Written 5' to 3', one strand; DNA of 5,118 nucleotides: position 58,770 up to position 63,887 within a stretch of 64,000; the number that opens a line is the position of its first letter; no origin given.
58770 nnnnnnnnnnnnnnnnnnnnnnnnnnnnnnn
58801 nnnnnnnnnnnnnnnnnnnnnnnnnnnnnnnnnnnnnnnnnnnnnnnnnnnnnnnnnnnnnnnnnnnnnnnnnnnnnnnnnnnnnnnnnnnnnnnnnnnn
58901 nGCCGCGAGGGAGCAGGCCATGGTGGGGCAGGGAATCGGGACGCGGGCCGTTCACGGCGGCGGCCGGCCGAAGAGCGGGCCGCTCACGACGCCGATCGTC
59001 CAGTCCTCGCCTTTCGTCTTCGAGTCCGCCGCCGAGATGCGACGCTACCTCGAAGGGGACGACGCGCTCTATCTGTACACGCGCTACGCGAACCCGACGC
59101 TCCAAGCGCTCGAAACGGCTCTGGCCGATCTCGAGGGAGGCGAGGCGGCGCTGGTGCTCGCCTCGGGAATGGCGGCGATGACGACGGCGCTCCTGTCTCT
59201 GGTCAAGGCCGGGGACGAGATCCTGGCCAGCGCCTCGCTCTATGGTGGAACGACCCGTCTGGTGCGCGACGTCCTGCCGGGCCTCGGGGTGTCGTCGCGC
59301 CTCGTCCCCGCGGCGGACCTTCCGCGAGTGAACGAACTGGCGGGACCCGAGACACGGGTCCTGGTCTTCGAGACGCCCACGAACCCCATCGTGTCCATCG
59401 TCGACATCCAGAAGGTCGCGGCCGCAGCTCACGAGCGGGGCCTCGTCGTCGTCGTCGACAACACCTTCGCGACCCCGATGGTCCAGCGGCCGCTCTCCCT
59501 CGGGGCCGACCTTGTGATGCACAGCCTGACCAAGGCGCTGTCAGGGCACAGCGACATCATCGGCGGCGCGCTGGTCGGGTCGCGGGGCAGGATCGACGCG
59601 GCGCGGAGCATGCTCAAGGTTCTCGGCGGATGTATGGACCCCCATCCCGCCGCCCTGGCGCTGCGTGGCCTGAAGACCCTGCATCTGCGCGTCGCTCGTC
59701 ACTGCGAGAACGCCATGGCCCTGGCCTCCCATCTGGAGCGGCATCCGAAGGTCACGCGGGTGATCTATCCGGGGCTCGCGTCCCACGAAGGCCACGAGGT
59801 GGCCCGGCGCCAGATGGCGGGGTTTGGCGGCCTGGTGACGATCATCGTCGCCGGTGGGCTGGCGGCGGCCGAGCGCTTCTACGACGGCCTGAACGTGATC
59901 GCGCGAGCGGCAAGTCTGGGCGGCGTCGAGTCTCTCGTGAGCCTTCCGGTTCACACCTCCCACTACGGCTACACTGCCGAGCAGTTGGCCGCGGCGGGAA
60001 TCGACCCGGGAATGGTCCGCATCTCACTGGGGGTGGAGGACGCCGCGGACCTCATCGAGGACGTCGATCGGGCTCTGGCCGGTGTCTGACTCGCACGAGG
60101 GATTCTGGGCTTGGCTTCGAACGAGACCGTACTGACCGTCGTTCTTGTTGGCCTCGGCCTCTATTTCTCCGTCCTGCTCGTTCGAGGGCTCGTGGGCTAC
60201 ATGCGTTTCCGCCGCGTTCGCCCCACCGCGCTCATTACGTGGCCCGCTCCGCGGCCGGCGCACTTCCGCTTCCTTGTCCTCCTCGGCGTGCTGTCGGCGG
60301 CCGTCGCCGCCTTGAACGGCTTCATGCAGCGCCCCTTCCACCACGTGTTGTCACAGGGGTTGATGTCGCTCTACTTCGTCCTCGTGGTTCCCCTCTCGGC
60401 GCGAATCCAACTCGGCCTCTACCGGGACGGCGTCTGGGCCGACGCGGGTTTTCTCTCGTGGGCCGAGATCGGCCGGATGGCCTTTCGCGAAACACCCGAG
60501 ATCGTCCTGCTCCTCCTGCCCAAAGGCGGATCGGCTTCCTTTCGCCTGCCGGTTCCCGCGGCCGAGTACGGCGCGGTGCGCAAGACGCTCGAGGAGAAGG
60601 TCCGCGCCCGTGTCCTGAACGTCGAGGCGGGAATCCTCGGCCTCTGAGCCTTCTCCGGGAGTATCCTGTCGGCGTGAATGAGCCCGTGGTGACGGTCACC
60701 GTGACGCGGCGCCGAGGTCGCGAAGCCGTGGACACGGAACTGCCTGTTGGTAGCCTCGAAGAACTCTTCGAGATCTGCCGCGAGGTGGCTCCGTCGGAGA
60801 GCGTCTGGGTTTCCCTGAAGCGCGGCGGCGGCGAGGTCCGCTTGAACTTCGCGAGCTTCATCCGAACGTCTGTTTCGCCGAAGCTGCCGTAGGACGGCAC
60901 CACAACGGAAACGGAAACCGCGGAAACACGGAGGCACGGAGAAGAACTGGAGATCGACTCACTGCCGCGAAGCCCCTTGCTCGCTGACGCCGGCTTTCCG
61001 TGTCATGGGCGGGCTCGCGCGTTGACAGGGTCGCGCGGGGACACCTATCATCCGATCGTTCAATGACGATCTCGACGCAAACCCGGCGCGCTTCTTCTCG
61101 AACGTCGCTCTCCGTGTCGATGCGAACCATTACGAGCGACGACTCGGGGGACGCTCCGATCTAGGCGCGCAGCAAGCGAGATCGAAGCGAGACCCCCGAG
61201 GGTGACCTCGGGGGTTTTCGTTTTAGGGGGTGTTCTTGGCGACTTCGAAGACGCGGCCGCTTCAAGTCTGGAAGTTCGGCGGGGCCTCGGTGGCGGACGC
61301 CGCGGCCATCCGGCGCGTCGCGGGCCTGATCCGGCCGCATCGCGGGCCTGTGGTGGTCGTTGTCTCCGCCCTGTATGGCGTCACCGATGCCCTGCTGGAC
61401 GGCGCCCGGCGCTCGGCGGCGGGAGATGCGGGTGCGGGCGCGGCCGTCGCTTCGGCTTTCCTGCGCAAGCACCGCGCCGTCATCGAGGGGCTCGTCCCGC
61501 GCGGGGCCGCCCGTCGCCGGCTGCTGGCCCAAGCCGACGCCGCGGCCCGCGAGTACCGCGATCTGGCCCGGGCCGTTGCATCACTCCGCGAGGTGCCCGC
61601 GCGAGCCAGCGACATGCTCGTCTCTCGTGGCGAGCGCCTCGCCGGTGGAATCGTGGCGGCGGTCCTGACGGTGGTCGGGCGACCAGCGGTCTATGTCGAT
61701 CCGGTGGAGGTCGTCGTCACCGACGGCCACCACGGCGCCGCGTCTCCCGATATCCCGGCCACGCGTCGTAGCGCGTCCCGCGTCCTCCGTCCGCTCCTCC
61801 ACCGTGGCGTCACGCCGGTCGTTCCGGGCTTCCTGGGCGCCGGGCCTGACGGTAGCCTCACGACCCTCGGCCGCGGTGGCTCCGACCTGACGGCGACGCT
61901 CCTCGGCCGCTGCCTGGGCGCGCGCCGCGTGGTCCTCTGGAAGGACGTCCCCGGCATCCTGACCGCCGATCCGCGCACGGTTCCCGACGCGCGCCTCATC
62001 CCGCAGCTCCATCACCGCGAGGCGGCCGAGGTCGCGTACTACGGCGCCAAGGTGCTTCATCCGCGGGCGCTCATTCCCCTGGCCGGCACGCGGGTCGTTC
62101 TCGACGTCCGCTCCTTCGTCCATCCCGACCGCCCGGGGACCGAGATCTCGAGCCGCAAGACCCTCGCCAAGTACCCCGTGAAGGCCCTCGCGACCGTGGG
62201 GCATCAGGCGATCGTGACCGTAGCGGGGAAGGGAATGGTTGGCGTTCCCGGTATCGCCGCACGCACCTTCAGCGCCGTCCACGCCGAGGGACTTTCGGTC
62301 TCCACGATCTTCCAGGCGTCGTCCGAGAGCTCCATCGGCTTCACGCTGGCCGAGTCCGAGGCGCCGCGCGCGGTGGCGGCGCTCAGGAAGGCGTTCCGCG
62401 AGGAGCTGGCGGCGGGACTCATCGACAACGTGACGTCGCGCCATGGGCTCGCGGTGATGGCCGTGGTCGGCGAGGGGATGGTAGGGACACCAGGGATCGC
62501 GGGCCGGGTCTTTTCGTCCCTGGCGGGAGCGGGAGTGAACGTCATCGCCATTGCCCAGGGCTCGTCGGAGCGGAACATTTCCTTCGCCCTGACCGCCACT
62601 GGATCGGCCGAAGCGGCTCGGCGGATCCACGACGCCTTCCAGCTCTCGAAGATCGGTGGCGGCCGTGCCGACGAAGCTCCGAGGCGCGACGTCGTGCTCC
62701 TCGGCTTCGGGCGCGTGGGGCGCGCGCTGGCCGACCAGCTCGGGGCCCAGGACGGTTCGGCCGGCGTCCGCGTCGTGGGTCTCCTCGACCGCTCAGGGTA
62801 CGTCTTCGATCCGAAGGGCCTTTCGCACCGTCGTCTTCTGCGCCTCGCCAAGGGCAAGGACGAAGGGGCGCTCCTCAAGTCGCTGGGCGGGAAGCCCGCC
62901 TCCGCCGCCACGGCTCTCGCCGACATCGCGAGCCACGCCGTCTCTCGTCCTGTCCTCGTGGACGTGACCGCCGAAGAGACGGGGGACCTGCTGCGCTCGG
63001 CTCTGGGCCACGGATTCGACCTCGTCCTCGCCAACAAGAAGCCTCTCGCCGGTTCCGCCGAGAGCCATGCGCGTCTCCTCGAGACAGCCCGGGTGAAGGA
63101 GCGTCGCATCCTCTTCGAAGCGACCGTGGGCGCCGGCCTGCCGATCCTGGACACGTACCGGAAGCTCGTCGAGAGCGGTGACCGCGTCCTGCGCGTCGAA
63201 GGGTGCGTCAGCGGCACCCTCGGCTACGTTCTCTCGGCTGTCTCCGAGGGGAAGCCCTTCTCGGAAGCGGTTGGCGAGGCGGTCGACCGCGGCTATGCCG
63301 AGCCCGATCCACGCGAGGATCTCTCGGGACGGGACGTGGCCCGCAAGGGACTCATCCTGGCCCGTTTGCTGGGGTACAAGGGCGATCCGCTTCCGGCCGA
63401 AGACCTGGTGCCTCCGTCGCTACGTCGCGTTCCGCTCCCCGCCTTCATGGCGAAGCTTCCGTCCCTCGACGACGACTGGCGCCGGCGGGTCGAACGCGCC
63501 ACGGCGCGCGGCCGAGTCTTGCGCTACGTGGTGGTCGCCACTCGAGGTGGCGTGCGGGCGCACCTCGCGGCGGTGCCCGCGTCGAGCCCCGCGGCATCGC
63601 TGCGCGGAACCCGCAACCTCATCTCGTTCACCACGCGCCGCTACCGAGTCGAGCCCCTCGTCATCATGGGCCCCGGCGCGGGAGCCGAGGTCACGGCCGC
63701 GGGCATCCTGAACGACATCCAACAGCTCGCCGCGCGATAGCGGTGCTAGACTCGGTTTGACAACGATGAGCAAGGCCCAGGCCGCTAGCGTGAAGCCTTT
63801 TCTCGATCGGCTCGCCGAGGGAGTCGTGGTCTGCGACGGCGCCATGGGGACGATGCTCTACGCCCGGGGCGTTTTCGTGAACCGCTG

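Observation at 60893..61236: Candidate transcription-attenuation leader upstream of aspartokinase/homoserine dehydrogenase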

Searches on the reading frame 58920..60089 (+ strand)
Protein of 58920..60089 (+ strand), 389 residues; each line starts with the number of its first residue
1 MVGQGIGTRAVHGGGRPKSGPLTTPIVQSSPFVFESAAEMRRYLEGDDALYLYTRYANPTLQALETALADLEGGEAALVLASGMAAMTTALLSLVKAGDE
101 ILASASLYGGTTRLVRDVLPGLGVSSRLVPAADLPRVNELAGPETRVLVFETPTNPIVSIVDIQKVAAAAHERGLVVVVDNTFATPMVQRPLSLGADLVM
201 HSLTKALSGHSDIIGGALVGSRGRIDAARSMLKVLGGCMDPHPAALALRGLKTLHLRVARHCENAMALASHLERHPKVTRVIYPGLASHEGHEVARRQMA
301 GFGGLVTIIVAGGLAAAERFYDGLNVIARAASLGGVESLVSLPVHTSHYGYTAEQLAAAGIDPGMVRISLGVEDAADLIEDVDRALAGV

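Call 7: search_protein_families(library=ncbifam, proteins=[window:58920-60089:+])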
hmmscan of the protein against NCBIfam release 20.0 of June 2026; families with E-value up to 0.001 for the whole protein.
window:58920-60089:+ (389 aa): 60 families (the best 25 are shown)
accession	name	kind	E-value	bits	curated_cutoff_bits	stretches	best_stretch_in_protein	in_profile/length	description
NF005695.0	PRK07503.1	equivalog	4.1e-117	391.3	666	1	4-387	8-395/403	methionine gamma-lyase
TIGR01328.1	met_gam_lyase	equivalog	6.6e-116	387.4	549.7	1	5-387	3-389/391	methionine gamma-lyase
NF005871.0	PRK07811.1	equivalog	1.6e-110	369.3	513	1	4-387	11-387/389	cystathionine gamma-synthase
NF006097.0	PRK08249.1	equivalog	3.4e-109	364.9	600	1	5-388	10-395/402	cystathionine gamma-synthase family protein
NF006003.0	PRK08133.1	equivalog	7.5e-109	364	522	1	8-387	14-395/396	O-succinylhomoserine sulfhydrylase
NF004876.0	PRK06234.1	subfamily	4.2e-107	358.6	666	1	4-387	7-396/400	methionine gamma-lyase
TIGR01325.1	O_suc_HS_sulf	equivalog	1e-103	346.9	510.05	1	26-386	21-380/380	O-succinylhomoserine sulfhydrylase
NF006347.0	PRK08574.1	equivalog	4.2e-103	345.1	477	1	18-388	16-384/385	cystathionine gamma-synthase family protein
TIGR01326.1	OAH_OAS_sulfhy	subfamily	8.5e-100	334.4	495.1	2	7-221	3-219/418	O-acetylhomoserine aminocarboxypropyltransferase/cysteine synthase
NF005810.0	PRK07671.1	equivalog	1.1e-96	324.2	594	1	8-387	5-377/377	bifunctional cystathionine gamma-lyase/homocysteine desulfhydrase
NF005758.0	PRK07582.1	equivalog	2e-94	316.4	440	1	5-387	8-369/372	cystathionine gamma-lyase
NF004821.0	PRK06176.1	equivalog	3.3e-94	315.8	642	1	8-387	5-377/380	cystathionine gamma-synthase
NF005696.0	PRK07504.1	equivalog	1.2e-93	314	675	1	8-388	13-395/397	O-succinylhomoserine sulfhydrylase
NF005047.0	PRK06460.1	equivalog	1.7e-93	313.5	501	1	7-387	4-373/376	hypothetical protein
NF005870.0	PRK07810.1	equivalog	1.6e-91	306.8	618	1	8-386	21-405/406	O-succinylhomoserine sulfhydrylase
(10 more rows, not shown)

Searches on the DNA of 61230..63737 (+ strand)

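Call 55: search_rna_families(sources=[L096, L112, L116, L122, L106, L115, L085, L052, L108, L010, L016, L113], threshold=gathering)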
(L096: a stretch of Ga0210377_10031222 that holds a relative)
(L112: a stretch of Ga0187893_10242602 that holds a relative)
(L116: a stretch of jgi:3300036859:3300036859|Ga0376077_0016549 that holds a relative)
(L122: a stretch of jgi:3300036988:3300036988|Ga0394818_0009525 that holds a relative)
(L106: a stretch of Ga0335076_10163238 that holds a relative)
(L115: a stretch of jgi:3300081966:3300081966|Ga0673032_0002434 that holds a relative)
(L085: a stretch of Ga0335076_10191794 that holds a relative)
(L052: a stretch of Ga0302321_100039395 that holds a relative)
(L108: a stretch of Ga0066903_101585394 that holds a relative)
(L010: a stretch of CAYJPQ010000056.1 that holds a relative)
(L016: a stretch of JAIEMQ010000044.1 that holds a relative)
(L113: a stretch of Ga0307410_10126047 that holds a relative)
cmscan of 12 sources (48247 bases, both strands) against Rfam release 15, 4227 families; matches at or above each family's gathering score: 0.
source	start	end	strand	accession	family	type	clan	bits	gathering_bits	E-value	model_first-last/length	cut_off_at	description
